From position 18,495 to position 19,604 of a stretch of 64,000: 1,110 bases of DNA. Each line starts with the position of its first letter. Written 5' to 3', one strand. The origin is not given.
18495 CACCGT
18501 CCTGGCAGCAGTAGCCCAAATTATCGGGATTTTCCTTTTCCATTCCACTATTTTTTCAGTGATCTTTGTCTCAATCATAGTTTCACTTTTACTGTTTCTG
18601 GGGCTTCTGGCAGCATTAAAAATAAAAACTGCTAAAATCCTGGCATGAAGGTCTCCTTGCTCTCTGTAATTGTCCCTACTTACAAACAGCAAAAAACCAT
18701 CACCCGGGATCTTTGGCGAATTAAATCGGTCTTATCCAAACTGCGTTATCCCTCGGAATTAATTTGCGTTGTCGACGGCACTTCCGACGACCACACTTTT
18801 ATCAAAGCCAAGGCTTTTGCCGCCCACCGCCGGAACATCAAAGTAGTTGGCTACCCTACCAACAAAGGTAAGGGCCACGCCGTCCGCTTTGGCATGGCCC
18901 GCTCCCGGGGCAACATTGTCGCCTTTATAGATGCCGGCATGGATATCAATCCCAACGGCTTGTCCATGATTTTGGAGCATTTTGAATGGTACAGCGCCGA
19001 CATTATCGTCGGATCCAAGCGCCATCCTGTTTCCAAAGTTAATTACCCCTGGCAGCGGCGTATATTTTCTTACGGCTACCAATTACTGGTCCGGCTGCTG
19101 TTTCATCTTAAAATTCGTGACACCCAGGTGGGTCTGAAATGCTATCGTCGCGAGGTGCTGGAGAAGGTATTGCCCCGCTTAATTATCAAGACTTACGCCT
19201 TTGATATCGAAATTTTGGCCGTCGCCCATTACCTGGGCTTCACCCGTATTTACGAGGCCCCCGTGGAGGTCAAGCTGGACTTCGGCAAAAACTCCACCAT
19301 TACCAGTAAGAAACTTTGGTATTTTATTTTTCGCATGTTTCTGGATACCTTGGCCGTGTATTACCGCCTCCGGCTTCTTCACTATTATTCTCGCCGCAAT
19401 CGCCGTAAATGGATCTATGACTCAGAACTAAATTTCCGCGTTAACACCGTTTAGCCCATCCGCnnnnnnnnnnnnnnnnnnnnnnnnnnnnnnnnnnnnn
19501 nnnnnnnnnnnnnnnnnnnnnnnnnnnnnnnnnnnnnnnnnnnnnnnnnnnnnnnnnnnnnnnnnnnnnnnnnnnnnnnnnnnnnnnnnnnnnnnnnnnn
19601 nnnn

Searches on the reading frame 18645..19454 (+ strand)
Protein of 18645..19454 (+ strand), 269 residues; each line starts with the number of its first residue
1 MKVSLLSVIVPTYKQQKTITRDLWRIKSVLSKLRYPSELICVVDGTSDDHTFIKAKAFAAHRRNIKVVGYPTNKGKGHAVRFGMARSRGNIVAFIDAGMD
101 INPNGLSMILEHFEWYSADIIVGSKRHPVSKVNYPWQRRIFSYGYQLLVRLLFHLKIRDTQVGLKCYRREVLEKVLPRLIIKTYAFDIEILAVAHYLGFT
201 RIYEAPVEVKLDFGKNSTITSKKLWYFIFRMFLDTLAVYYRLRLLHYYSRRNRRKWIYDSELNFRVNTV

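Call 18: search_protein_families(library=pfam, proteins=[window:18645-19454:+], max_evalue=0.001)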
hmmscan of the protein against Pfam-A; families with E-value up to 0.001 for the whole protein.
window:18645-19454:+ (269 aa): 2 families
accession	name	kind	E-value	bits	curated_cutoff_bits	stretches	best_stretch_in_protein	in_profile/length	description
PF00535.33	Glycos_transf_2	-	6.2e-21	75.5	23.3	1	7-175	1-167/168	Glycosyl transferase family 2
PF13641.12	Glyco_tranf_2_3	-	0.00019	22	27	1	6-125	3-123/230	Glycosyltransferase like family 2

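Call 47: search_solved_structures(query=window:18645-19454:+, max_evalue=0.001)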
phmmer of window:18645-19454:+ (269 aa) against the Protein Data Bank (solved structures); distinct sequences matched with E-value up to 0.001: 21.
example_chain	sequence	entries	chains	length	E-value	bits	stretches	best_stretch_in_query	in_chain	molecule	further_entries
5mlz_A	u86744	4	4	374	1.6e-13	54.3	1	6-206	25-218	Dolichol monophosphate mannose synthase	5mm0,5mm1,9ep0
5ekp_C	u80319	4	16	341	1.2e-09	41.6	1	6-171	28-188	Uncharacterized glycosyltransferase sll0501 | Glycosyltransferase sll0501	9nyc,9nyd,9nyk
9nye_A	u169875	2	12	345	1.2e-09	41.6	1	6-171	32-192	Glycosyltransferase sll0501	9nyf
5eke_A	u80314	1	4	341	1.2e-09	41.6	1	6-171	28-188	Uncharacterized glycosyltransferase sll0501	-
9omj_A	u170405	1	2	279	1.6e-07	34.6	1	6-113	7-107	Glycosyltransferase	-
9omm_A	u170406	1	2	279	1.6e-07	34.6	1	6-113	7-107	Glycosyltransferase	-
9omh_A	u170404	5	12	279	1.6e-07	34.6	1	6-113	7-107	Glycosyltransferase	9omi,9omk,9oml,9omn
9hwj_A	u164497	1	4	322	3e-07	33.7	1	3-177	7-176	Undecaprenyl-phosphate 4-deoxy-4-formamido-L-arabinose transferase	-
2z87_A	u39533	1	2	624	6.2e-07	32.7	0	2-114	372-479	Chondroitin synthase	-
2z86_A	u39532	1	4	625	6.3e-07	32.7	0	2-114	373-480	Chondroitin synthase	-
3ckj_A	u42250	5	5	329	2.5e-05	27.4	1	6-106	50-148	Putative uncharacterized protein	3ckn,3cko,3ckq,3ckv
9bhc_C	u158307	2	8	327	4.2e-05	26.7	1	4-176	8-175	Undecaprenyl-phosphate 4-deoxy-4-formamido-L-arabinose transferase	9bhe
8vxh_A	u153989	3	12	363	5.5e-05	26.3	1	4-176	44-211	Undecaprenyl-phosphate 4-deoxy-4-formamido-L-arabinose transferase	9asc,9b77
5tze_C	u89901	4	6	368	8.8e-05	25.6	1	6-122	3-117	Glycosyl transferase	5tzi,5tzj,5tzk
5tz8_A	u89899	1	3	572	0.00014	25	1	6-121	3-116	Glycosyl transferase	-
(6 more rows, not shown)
